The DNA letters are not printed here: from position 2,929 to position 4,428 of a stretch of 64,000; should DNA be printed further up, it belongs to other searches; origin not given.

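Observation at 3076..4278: HU-like DNA-binding domain fused to a FlhG/MinD-type ATPase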

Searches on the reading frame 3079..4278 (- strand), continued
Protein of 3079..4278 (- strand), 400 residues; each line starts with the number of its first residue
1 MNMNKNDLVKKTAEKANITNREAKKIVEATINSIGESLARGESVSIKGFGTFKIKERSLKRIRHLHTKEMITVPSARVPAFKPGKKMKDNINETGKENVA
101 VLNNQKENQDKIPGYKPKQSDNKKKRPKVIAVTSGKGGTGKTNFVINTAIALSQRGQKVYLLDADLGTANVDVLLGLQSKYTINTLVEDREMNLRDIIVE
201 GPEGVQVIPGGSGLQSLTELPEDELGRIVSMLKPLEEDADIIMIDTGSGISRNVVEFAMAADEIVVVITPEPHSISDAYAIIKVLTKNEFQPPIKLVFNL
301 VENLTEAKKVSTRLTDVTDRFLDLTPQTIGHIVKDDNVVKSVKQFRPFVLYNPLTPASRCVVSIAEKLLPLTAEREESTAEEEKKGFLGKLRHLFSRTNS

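Call 29: find_encoding_contigs(protein=P0040, flank=6000, max_places=1)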
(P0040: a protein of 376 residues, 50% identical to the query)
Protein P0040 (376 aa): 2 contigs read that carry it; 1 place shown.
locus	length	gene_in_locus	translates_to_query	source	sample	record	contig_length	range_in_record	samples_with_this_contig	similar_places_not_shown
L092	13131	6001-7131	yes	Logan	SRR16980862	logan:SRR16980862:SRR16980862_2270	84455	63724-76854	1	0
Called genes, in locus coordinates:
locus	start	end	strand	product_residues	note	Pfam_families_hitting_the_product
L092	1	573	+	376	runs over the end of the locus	PF01855:POR_N, PF02780:Transketolase_C (weak), PF17147:PFOR_II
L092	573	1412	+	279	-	PF02775:TPP_enzyme_C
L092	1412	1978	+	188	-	PF01558:POR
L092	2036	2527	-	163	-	PF13302:Acetyltransf_3, PF13420:Acetyltransf_4, PF00583:Acetyltransf_1, PF13673:Acetyltransf_10, PF13508:Acetyltransf_7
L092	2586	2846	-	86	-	-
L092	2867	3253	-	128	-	PF22746:SHOCT-like_DUF2089-C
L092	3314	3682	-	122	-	PF22747:Zn_ribbon_DUF2089, PF09862:DUF2089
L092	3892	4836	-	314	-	-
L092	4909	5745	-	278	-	PF13413:HTH_25, PF13464:RodZ_C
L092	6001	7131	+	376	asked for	PF00216:Bac_DNA_binding, PF00142:Fer4_NifH (faint), PF01656:CbiA, PF06564:CBP_BcsQ (faint), PF09140:MipZ (weak), PF10609:ParA, PF13614:AAA_31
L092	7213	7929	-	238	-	PF08713:DNA_alkylation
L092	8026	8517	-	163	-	PF01590:GAF, PF13185:GAF_2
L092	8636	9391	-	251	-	PF13566:DUF4130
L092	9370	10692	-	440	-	PF12836:HHH_3 (faint)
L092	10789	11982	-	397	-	PF01321:Creatinase_N, PF00557:Peptidase_M24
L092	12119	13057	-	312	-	PF02517:Rce1-like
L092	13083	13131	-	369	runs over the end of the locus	PF01381:HTH_3, PF07022:Phage_CI_repr (faint), PF12844:HTH_19, PF13443:HTH_26, PF13428:TPR_14 (faint)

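Call 30: find_encoding_contigs(protein=P0036, flank=6000, max_places=1)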
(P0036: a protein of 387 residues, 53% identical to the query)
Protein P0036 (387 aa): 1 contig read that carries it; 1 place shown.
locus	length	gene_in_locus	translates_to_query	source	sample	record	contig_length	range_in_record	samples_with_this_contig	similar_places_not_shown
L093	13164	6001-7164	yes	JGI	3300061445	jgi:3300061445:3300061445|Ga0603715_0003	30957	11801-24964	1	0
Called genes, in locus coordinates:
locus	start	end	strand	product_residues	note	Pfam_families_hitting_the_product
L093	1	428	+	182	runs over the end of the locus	PF07963:N_methyl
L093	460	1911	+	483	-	PF16241:DUF4900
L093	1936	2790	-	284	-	PF08501:Shikimate_dh_N, PF01488:Shikimate_DH, PF18317:SDH_C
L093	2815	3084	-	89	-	-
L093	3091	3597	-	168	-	PF09419:PGP_phosphatase, PF00702:Hydrolase, PF13419:HAD_2, PF13242:Hydrolase_like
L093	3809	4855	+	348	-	PF00180:Iso_dh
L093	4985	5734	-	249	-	PF12844:HTH_19 (weak), PF13413:HTH_25, PF13464:RodZ_C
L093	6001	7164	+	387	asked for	PF00216:Bac_DNA_binding, PF18291:HU-HIG, PF00142:Fer4_NifH, PF09140:MipZ (faint), PF10609:ParA, PF13614:AAA_31, PF01656:CbiA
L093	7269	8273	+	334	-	PF17989:ALP_N, PF21522:MreB-like_C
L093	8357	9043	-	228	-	PF04542:Sigma70_r2, PF04545:Sigma70_r4, PF01381:HTH_3 (faint)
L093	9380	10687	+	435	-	PF13375:RnfC_N, PF01512:Complex1_51K, PF10531:SLBB (weak), PF13237:Fer4_10, PF12838:Fer4_7 (weak), PF13183:Fer4_8 (weak), PF13187:Fer4_9, PF13534:Fer4_17 (weak), +1 more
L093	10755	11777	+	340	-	PF03116:NQR2_RnfD_RnfE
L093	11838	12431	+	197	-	PF04879:Molybdop_Fe4S4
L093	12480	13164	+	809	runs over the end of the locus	PF00384:Molybdopterin, PF01568:Molydop_binding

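Call 31: find_encoding_contigs(protein=P0034, flank=6000, max_places=1)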
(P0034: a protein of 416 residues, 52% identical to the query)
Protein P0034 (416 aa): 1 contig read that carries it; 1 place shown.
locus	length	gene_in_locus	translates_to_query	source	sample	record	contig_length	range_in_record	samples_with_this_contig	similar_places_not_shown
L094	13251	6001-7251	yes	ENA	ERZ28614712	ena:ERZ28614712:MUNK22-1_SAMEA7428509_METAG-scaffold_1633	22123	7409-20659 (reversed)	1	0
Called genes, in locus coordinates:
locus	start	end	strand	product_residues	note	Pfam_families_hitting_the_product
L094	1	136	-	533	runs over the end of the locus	?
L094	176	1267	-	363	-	PF13478:XdhC_C, PF02625:XdhC_CoxI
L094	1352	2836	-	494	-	PF02550:AcetylCoA_hydro, PF13336:AcetylCoA_hyd_C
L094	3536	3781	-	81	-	-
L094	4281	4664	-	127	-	PF03646:FlaG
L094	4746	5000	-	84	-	PF02599:CsrA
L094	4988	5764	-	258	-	PF13413:HTH_25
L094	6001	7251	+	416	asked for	PF00216:Bac_DNA_binding, PF18291:HU-HIG (weak), PF00142:Fer4_NifH, PF01656:CbiA, PF10609:ParA, PF13614:AAA_31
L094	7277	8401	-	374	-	PF00733:Asn_synthase (weak), PF02568:ThiI (faint), PF03054:tRNA_Me_trans, PF06508:QueC (weak), PF20259:tRNA_Me_trans_M, PF20258:tRNA_Me_trans_C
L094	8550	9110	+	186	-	PF00565:SNase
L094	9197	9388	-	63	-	-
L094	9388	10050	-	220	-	-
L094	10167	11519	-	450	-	PF26549:Tricorn_N (faint)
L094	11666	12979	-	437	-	PF00202:Aminotran_3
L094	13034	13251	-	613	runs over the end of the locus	PF02730:AFOR_N, PF01314:AFOR_C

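Call 32: find_encoding_contigs(protein=P0010, flank=6000, max_places=1)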
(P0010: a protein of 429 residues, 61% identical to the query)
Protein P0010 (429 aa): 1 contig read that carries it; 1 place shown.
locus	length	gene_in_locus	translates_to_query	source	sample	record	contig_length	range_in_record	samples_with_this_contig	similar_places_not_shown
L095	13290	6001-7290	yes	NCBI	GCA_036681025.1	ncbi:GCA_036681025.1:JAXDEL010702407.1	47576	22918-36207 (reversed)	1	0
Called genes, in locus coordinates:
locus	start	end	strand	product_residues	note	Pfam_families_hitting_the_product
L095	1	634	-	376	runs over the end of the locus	PF01784:DUF34_NIF3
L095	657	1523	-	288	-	PF01063:Aminotran_4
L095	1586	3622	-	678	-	PF00149:Metallophos, PF02872:5_nucleotid_C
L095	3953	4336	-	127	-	PF03646:FlaG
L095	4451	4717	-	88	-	PF02599:CsrA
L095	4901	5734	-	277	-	PF13413:HTH_25 (weak)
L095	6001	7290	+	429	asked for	PF00216:Bac_DNA_binding, PF18175:HU-CCDC81_bac_2 (weak), PF18291:HU-HIG (weak), PF00142:Fer4_NifH, PF01656:CbiA, PF09140:MipZ (faint), PF10609:ParA, PF13614:AAA_31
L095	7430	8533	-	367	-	PF03054:tRNA_Me_trans, PF24167:DUF7411 (faint), PF20259:tRNA_Me_trans_M, PF20258:tRNA_Me_trans_C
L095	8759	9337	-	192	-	PF01966:HD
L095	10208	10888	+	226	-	-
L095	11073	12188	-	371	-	PF03979:Sigma70_r1_1, PF00140:Sigma70_r1_2, PF04542:Sigma70_r2, PF04539:Sigma70_r3, PF04545:Sigma70_r4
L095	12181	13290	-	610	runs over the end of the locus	PF01807:Zn_ribbon_DnaG, PF08275:DNAG_N, PF01751:Toprim, PF13155:Toprim_2, PF13362:Toprim_3, PF13662:Toprim_4, PF10410:DnaB_bind, PF08278:DnaG_DnaB_bind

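Call 35: search_protein_families(library=pfam, proteins=[L093:7269-8270:+], max_evalue=0.01)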
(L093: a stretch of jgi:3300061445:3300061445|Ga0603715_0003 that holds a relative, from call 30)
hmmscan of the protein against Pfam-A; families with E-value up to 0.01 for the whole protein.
L093:7269-8270:+ (334 aa): 4 families
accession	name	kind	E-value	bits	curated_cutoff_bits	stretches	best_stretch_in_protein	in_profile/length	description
PF17989.7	ALP_N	-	2e-36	125.9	26.3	1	7-161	1-148/148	Actin like proteins N terminal domain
PF21522.3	MreB-like_C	-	1.1e-16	62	27.8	1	187-303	2-121/123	Archaeal actin homologue MreB-like, C-terminal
PF21523.3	ParM_N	-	0.00055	20.5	27.4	1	186-325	9-157/159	Plasmid segregation protein ParM, C-terminal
PF22128.2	Alp7A_like_C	-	0.0036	17.5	22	1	221-310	58-140/156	Alp7A C-terminal domain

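Call 46: predict_structure(alignment_id=A1)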
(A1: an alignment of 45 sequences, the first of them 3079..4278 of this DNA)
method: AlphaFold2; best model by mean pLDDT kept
length: 400 residues; sequences in the alignment: 45
mean_pLDDT: 78.1   pTM: 0.66
mean pLDDT of the five models: 78.1, 77.9, 77.7, 77.5, 76.2
residues with pLDDT >= 90: 108; 70-90: 211; 50-70: 36; < 50: 45
segments of 3 or more residues with pLDDT < 50: 95-123, 373-384
pLDDT, mean of each block of 10 residues (from residue 1): 69 86 84 80 82 82 74 76 79 49 33 32 68 84 93 93 79 81 81 84 88 67 75 82 89 84 92 92 86 92 91 93 93 85 82 90 92 45 57 61
secondary structure, 60 per line:
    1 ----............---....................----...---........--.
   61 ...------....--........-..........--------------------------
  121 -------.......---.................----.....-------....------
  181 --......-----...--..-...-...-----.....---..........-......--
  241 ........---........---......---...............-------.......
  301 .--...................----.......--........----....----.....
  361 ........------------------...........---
elements in order: H5-16 H20-39 E44-46 E50-57 E60-63 E70-73 E76-83 H85-94 E128-134 H138-154 E159-163 H171-174 H183-188 E206-208 H214-218 H222-231 H233-238 E241-248 H252-259 E263-268 H272-286 E294-301 H304-322 E327-333 H336-343 H348-351 H356-368 H387-397

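Call 47: search_protein_representatives(protein=window:3079-4278:-)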
Query: 400 residues. Proteins with E-value up to 0.001 (for the whole library): 35621; up to 1e-10: 7822; up to 1e-30: 2020. The best 150 are listed.
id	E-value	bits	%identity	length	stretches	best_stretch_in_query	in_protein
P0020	4.3e-150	516.3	61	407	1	3-398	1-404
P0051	1.6e-101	356.5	58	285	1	122-397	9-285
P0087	1.0e-74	268.3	48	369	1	123-397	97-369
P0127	1.5e-70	254.6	62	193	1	207-398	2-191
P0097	2.5e-68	247.3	46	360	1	125-395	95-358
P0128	2.9e-67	243.8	45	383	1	122-396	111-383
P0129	3.1e-67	243.7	43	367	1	120-373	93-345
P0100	5.3e-67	242.9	47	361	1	122-380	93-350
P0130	3.4e-64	233.7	44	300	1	125-397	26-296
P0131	6.5e-63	229.5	46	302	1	115-391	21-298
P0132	1.4e-62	228.4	40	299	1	110-398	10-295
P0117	2.0e-62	227.9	45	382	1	126-395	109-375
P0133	3.3e-62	227.2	42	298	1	115-391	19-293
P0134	5.1e-62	226.5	45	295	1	117-368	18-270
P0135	9.3e-62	225.7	46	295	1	124-369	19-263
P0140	8.1e-61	222.6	41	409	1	127-391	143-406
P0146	5.1e-60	220.0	43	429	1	128-371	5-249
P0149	8.0e-60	219.3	43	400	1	127-372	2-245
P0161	1.8e-58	214.9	36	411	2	126-378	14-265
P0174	2.2e-57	211.3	42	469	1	113-373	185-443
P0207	8.7e-56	206.1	42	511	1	110-385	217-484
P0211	1.0e-55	205.8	41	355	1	121-375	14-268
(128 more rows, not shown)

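Call 52: fold_search(model_id=the predicted structure, library=pdb)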
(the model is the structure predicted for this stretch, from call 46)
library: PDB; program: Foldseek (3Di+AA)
matches with E <= 10: 1810; with E <= 0.001: 486
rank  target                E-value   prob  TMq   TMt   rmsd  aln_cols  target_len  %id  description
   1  4rz2_A                8.5e-23  1.00  0.61  0.92   2.0       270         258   33  Crystal structure of the MinD-like ATPase FlhG (released 2015-03-04)
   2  8p53_A                1.8e-22  1.00  0.58  0.85   3.4       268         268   38  Cryo-EM structure of the c-di-GMP-free FleQ-FleN master regulator complex of P. aeruginosa (released 2023-12-13)
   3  4rz2_B                2.6e-22  1.00  0.60  0.93   2.0       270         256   33  Crystal structure of the MinD-like ATPase FlhG (released 2015-03-04)
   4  5j1j_B                2.7e-22  1.00  0.57  0.89   2.3       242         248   41  Structure of FleN-AMPPNP complex (released 2017-03-29)
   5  5j1j_A                3.0e-22  1.00  0.57  0.82   2.7       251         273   41  Structure of FleN-AMPPNP complex (released 2017-03-29)
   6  7ejw_A                1.4e-21  1.00  0.56  0.81   2.6       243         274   41  Crystal structure of FleN in complex with FleQ AAA+ doamain (released 2021-12-22)
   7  7ejw_B                1.7e-21  1.00  0.57  0.84   2.5       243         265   41  Crystal structure of FleN in complex with FleQ AAA+ doamain (released 2021-12-22)
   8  8pb9_A                2.6e-21  1.00  0.59  0.87   3.2       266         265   38  Cryo-EM structure of the c-di-GMP-bound FleQ-FleN master regulator complex from Pseudomonas aeruginosa (released 2023-12-13)
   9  4rz3_A                1.6e-20  1.00  0.57  0.91   2.7       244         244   34  Crystal structure of the MinD-like ATPase FlhG (released 2015-03-04)
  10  5jvf                  4.6e-20  1.00  0.54  0.80   4.4       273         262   37  Crystal Structure of Apo-FleN (released 2017-03-29)
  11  1hyq                  5.8e-19  1.00  0.53  0.89   2.3       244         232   30  MIND BACTERIAL CELL DIVISION REGULATOR FROM A. FULGIDUS (released 2001-03-14)
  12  4v02_A                5.9e-16  1.00  0.49  0.77   6.5       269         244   26  MinC:MinD cell division protein complex, Aquifex aeolicus (released 2015-01-14)
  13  4v02_B                3.0e-15  1.00  0.49  0.78   6.4       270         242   26  MinC:MinD cell division protein complex, Aquifex aeolicus (released 2015-01-14)
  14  4v03_A                1.1e-14  1.00  0.49  0.79   3.6       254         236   26  MinD cell division protein, Aquifex aeolicus (released 2015-01-14)
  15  3r9j_A                1.1e-14  1.00  0.50  0.77   5.4       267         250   23  4.3A resolution structure of a MinD-MinE(I24N) protein complex (released 2011-08-17)
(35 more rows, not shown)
